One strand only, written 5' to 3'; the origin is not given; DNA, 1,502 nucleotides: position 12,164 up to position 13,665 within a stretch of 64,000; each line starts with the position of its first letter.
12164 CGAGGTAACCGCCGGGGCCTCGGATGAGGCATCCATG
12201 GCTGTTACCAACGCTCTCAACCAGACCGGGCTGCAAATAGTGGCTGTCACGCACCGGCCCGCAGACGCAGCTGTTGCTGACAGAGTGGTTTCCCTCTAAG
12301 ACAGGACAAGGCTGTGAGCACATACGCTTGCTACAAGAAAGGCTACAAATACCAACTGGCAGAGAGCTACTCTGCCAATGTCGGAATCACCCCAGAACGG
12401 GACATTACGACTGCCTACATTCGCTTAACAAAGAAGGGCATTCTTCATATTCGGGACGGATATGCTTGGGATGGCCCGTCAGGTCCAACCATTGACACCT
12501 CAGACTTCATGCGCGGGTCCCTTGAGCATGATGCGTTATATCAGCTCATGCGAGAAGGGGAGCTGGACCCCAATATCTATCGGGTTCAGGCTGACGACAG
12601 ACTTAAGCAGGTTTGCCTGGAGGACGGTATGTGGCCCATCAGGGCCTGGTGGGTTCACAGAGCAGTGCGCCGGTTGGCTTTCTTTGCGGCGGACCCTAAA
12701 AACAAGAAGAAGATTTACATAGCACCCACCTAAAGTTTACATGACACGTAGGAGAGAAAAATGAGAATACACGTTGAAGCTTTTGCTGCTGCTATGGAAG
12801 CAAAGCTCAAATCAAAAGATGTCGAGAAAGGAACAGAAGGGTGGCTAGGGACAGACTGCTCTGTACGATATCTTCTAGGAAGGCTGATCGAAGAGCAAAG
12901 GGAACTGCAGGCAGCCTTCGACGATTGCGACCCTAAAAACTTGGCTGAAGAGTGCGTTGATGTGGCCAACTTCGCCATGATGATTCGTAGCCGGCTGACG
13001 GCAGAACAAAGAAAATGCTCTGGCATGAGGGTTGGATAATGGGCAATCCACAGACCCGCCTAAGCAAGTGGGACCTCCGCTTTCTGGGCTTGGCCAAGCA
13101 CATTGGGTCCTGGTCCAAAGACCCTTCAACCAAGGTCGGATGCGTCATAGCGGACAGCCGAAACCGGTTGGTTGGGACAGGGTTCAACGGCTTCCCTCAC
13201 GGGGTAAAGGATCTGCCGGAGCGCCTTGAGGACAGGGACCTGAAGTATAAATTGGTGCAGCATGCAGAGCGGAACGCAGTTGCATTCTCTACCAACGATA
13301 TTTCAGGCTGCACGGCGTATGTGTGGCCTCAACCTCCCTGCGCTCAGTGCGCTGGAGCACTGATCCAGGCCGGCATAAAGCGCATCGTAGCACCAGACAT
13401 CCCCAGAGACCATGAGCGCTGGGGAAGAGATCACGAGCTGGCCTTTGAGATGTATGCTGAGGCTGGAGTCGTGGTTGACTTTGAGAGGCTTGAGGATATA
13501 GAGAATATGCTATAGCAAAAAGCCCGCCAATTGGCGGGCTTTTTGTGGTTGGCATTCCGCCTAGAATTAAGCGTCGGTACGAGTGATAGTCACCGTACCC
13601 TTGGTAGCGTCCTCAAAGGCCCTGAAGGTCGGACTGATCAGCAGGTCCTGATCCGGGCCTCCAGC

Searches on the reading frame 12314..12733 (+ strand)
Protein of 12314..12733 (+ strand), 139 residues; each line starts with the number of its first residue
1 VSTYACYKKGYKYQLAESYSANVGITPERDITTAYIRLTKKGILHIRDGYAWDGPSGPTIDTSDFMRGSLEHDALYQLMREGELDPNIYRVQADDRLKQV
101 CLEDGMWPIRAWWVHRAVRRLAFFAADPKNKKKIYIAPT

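Call 39: search_protein_families(library=phrogs, proteins=[window:12314-12733:+], max_evalue=0.001)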
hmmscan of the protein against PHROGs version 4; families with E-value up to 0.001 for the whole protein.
window:12314-12733:+ (139 aa): 1 family
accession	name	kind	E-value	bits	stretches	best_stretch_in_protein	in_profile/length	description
phrog_1158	-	tail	2e-19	71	1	7-133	18-138/205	tail assembly chaperone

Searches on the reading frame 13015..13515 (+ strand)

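Call 39: search_protein_families(library=phrogs, proteins=[window:13015-13515:+], max_evalue=0.001)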
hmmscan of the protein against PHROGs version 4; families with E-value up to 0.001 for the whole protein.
window:13015-13515:+ (166 aa): 5 families
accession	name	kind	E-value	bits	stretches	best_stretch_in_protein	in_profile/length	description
phrog_174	-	DNA, RNA and nucleotide metabolism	3.1e-44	153.1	1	10-156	107-246/384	dCMP deaminase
phrog_2369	-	DNA, RNA and nucleotide metabolism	2.6e-12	48.2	1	18-131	4-128/195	dCMP deaminase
phrog_18355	-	DNA, RNA and nucleotide metabolism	3.9e-07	31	1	83-128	4-49/52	deoxycytidinylate deaminase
phrog_20806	-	DNA, RNA and nucleotide metabolism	6.2e-06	27.4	1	82-139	17-74/97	deoxycytidinylate deaminase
phrog_20648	-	DNA, RNA and nucleotide metabolism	3.3e-05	24.2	1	39-125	26-116/311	dCMP deaminase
